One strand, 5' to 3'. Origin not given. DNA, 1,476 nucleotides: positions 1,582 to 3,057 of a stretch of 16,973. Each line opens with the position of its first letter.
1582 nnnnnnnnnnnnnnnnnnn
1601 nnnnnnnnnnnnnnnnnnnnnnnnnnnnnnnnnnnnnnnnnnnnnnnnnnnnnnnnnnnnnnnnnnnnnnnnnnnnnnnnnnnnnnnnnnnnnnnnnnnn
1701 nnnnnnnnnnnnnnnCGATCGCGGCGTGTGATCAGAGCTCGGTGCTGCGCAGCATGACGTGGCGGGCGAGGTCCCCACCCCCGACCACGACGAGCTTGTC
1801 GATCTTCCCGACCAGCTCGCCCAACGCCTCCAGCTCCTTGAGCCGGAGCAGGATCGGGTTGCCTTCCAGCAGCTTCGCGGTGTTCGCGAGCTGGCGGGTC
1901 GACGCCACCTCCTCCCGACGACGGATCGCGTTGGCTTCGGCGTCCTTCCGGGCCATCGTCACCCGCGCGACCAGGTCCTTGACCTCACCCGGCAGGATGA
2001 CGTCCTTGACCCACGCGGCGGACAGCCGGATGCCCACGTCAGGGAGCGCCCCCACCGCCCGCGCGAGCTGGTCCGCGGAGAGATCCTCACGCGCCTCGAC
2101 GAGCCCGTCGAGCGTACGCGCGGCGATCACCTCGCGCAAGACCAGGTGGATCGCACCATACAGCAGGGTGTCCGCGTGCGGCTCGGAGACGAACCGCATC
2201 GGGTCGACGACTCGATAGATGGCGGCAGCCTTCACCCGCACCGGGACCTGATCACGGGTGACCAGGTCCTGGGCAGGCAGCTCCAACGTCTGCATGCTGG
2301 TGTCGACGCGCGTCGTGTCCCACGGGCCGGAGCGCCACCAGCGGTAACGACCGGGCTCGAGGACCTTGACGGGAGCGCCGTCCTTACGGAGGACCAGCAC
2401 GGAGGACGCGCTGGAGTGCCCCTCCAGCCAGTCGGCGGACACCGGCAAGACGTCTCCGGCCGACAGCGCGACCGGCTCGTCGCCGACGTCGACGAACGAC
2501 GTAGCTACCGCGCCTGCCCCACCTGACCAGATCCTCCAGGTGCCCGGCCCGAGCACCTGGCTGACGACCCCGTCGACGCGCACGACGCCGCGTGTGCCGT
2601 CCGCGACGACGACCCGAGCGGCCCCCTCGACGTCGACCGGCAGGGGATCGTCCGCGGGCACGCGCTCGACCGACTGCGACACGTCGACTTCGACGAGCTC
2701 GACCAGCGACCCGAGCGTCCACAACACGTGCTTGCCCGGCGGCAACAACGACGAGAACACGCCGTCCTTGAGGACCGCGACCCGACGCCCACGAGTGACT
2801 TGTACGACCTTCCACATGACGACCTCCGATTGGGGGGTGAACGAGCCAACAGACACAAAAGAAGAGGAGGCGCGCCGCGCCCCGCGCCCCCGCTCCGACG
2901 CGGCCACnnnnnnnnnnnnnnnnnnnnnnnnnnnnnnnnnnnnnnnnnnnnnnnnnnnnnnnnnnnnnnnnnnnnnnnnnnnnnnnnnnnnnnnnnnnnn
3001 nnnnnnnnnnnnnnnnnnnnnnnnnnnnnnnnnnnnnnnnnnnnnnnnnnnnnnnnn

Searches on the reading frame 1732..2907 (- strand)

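Call 7: search_protein_families(library=pfam, max_evalue=0.1, proteins=[window:1732-2907:-])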
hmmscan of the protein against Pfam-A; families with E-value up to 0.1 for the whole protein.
window:1732-2907:- (391 aa): 3 families
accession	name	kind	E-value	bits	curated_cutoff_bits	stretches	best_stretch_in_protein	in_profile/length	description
PF01145.31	Band_7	-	6.6e-25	88.6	23.6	1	171-333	9-175/176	SPFH domain / Band 7 family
PF13421.11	Band_7_1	-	0.052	13.6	24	0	223-317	99-207/211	SPFH domain-Band 7 family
PF07722.19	Peptidase_C26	-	0.093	12.9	20.5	0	317-381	6-71/219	Peptidase C26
